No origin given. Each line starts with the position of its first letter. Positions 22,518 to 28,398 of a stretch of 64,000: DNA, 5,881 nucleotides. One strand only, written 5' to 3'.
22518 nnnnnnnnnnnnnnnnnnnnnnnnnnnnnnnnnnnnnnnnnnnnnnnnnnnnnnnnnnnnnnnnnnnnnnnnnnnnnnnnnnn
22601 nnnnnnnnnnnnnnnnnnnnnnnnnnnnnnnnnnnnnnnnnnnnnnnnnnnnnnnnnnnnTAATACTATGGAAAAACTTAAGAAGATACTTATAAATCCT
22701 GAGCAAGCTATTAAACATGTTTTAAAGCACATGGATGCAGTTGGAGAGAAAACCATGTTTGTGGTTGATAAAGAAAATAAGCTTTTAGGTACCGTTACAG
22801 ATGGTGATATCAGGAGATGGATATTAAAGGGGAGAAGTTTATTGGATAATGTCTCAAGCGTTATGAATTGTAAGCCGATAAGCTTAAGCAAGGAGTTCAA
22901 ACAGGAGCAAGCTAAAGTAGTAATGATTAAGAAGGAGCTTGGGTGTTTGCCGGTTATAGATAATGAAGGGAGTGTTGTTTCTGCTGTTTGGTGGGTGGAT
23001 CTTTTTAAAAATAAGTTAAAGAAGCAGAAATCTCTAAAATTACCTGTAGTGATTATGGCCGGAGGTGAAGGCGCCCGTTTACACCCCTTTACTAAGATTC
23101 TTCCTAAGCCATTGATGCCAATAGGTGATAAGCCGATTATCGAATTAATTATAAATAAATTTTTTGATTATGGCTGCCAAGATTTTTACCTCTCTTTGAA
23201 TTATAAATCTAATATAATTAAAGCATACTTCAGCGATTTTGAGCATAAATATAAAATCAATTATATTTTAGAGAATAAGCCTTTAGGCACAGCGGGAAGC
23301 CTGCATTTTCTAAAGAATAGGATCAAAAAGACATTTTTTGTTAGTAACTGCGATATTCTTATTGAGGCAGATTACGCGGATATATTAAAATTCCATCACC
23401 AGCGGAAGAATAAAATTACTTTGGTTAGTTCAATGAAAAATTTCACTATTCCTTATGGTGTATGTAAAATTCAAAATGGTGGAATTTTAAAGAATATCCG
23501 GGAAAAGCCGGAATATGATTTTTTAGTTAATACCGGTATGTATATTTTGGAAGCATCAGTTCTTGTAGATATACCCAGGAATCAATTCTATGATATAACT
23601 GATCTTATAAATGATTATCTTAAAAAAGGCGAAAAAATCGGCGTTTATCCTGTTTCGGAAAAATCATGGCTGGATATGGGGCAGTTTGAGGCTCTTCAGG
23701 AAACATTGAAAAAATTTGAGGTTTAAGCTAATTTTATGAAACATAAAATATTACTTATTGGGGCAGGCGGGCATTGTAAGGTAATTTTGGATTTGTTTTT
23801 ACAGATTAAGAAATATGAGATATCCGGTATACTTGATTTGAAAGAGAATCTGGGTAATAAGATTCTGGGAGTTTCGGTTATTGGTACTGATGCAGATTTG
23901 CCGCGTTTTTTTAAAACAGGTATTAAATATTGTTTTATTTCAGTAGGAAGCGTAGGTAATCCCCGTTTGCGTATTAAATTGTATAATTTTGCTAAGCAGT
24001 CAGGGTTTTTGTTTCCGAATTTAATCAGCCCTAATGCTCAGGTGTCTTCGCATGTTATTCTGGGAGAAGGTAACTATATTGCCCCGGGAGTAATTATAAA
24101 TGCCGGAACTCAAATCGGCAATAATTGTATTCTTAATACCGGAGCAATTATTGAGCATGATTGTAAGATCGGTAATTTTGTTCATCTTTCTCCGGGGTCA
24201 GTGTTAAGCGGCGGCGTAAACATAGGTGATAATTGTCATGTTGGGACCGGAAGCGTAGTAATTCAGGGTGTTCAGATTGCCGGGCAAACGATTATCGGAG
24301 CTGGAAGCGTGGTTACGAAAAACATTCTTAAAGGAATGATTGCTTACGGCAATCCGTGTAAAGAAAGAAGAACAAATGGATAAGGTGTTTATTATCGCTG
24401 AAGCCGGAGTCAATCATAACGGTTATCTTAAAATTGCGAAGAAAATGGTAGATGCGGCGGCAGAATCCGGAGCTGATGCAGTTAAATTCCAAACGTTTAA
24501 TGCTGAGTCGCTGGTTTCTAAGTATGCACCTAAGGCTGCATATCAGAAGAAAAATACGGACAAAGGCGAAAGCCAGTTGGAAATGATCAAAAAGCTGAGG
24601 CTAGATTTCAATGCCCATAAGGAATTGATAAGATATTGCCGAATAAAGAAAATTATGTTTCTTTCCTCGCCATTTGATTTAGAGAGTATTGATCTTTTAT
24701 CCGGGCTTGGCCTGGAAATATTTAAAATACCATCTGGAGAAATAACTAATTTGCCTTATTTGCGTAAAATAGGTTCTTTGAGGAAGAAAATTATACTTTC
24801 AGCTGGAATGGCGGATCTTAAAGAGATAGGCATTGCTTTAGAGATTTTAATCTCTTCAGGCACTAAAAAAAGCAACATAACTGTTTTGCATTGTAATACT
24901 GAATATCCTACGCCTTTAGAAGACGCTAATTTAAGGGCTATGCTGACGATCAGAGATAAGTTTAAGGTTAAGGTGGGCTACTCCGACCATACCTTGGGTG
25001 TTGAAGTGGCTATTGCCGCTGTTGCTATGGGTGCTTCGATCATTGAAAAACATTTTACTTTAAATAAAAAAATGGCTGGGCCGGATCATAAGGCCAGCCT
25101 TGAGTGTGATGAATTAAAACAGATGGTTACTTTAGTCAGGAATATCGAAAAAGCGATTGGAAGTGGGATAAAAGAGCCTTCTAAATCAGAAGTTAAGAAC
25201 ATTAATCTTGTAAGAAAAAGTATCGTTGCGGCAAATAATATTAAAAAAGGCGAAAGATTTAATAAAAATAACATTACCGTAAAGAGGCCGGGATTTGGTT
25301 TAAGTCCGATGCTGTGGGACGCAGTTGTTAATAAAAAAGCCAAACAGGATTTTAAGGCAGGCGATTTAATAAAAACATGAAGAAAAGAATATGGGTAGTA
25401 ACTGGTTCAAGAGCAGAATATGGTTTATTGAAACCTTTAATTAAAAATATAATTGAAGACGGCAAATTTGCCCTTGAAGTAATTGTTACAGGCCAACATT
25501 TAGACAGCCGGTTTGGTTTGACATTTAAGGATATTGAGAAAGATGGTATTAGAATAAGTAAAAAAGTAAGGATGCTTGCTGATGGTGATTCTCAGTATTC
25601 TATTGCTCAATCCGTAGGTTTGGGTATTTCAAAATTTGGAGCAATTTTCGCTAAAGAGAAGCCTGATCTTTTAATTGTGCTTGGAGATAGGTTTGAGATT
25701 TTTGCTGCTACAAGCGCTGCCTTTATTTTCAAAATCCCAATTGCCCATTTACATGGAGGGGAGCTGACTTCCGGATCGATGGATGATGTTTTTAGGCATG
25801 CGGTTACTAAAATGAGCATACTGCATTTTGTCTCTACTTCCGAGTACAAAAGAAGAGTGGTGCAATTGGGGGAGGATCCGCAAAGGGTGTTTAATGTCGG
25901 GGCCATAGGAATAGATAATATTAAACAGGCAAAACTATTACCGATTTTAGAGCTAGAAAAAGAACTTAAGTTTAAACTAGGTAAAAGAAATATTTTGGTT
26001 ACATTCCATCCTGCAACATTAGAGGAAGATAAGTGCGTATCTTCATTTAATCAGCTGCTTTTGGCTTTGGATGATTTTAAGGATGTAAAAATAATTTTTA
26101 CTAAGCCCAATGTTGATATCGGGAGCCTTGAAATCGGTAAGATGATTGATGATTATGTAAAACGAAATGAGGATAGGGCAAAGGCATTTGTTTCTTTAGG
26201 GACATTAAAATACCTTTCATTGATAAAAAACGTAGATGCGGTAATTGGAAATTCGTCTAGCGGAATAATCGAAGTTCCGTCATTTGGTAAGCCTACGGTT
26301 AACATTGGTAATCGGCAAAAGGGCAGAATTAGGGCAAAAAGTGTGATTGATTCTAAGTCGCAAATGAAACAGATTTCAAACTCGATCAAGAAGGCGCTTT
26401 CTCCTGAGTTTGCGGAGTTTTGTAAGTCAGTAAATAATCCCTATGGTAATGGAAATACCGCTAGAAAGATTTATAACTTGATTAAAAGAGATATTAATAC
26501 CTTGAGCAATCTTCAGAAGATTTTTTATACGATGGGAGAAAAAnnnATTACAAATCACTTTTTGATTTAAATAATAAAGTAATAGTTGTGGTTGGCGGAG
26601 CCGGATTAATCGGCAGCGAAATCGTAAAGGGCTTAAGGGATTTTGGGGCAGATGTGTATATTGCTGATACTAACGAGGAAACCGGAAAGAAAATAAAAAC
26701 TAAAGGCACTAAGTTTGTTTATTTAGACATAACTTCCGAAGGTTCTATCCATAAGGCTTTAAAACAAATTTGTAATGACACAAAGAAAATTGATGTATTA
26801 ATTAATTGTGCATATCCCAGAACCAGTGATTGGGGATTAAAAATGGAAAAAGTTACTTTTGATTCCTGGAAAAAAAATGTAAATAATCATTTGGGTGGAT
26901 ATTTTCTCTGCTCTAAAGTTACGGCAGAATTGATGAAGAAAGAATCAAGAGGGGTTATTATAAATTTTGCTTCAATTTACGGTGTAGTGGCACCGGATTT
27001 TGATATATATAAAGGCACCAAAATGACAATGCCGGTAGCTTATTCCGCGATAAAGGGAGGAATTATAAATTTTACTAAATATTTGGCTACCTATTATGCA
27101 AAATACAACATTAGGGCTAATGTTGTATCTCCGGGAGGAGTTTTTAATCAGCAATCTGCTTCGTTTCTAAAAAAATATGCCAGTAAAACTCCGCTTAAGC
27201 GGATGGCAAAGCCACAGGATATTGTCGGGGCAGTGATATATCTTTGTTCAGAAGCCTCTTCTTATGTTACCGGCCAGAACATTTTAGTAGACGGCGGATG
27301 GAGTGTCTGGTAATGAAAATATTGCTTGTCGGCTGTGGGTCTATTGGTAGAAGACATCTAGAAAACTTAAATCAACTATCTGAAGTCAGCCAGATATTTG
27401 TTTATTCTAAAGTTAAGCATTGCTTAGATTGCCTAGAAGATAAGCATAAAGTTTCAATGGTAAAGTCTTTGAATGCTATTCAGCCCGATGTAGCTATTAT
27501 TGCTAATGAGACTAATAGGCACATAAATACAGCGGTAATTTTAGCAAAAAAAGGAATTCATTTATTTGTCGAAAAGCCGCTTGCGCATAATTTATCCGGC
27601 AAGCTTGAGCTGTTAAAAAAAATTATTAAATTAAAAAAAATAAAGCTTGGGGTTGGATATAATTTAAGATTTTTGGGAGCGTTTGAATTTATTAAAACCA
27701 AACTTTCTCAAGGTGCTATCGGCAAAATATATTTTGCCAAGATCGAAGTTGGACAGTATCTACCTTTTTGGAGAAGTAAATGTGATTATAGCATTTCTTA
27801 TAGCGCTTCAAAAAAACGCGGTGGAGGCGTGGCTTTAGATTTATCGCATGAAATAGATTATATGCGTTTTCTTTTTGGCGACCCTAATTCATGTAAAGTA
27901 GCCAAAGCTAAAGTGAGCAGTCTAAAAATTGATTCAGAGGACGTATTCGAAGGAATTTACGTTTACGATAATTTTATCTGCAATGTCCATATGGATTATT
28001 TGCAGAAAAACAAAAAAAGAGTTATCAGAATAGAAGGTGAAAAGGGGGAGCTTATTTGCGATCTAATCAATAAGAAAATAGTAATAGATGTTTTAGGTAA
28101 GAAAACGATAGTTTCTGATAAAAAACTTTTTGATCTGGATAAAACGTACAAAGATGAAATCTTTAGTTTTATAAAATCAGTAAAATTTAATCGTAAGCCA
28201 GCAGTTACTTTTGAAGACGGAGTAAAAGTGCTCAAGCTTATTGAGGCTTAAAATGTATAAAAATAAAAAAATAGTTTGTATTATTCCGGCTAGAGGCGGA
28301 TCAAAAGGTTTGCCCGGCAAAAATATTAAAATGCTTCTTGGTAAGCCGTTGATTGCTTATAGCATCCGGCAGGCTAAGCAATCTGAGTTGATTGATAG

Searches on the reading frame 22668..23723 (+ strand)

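Call 19: search_protein_families(library=pfam, proteins=[window:22668-23723:+], max_evalue=0.0001)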
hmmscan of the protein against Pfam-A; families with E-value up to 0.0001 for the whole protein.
window:22668-23723:+ (352 aa): 3 families
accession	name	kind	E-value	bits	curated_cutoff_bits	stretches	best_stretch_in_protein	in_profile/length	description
PF00483.29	NTP_transferase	-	1.1e-36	127.2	21.2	1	128-348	3-240/245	Nucleotidyl transferase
PF00571.33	CBS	-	1.7e-12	47.9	24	1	8-53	11-56/57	CBS domain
PF12804.13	NTP_transf_3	-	1.1e-08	35.8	27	1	127-252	1-120/160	MobA-like NTP transferase domain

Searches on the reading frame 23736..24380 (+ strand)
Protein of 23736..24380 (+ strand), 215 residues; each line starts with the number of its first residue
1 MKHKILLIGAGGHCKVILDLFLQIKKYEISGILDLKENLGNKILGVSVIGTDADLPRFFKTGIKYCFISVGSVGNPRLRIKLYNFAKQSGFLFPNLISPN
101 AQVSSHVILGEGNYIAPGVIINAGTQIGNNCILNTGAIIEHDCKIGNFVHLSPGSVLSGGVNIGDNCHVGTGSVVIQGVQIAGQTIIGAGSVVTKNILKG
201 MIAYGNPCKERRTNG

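Call 19: search_protein_families(library=pfam, proteins=[window:23736-24380:+], max_evalue=0.0001)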
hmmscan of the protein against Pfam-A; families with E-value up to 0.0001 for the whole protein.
window:23736-24380:+ (215 aa): 4 families
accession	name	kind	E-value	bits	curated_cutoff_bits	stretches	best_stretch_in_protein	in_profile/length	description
PF00132.30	Hexapep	-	3e-18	65.1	27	2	124-159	1-36/36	Bacterial transferase hexapeptide (six repeats)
PF17836.7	PglD_N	-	2.4e-14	54.1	23.4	1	4-84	1-76/78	PglD N-terminal domain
PF25084.1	LbH_EIF2B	-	4e-11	43.3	54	1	104-197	7-97/105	EIF2B subunit epsilon LbH domain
PF14602.12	Hexapep_2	-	4.9e-05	23.4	27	0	161-195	2-34/34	Hexapeptide repeat of succinyl-transferase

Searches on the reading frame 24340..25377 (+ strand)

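Call 19: search_protein_families(library=pfam, proteins=[window:24340-25377:+], max_evalue=0.0001)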
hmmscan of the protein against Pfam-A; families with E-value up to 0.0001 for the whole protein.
window:24340-25377:+ (346 aa): 2 families
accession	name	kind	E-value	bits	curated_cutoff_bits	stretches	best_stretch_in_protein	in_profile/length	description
PF03102.20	NeuB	-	7.6e-99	330.5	22.1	1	36-278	1-241/241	NeuB family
PF08666.17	SAF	-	4.4e-11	43.6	21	1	293-345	2-58/63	SAF domain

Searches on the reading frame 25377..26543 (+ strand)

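Call 19: search_protein_families(library=pfam, proteins=[window:25377-26543:+], max_evalue=0.0001)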
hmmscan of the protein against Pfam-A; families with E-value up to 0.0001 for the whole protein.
window:25377-26543:+ (389 aa): 1 family
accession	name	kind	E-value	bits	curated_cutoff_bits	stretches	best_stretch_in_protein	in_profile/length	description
PF02350.25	Epimerase_2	-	8.2e-89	298.3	30.6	1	26-370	4-347/347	UDP-N-acetylglucosamine 2-epimerase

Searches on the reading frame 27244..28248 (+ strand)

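Call 19: search_protein_families(library=pfam, proteins=[window:27244-28248:+], max_evalue=0.0001)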
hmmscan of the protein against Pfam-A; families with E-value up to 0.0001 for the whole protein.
window:27244-28248:+ (335 aa): 3 families
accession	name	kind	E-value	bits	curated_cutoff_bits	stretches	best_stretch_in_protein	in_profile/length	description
PF02894.22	GFO_IDH_MocA_C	-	1.9e-14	54.4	22.9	1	151-335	1-205/218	Oxidoreductase family, C-terminal alpha/beta domain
PF22725.1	GFO_IDH_MocA_C3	-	1.3e-12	48.3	27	1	150-270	4-123/124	GFO/IDH/MocA C-terminal domain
PF01408.29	GFO_IDH_MocA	-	4.4e-11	43.9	24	1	24-138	1-119/120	Oxidoreductase family, NAD-binding Rossmann fold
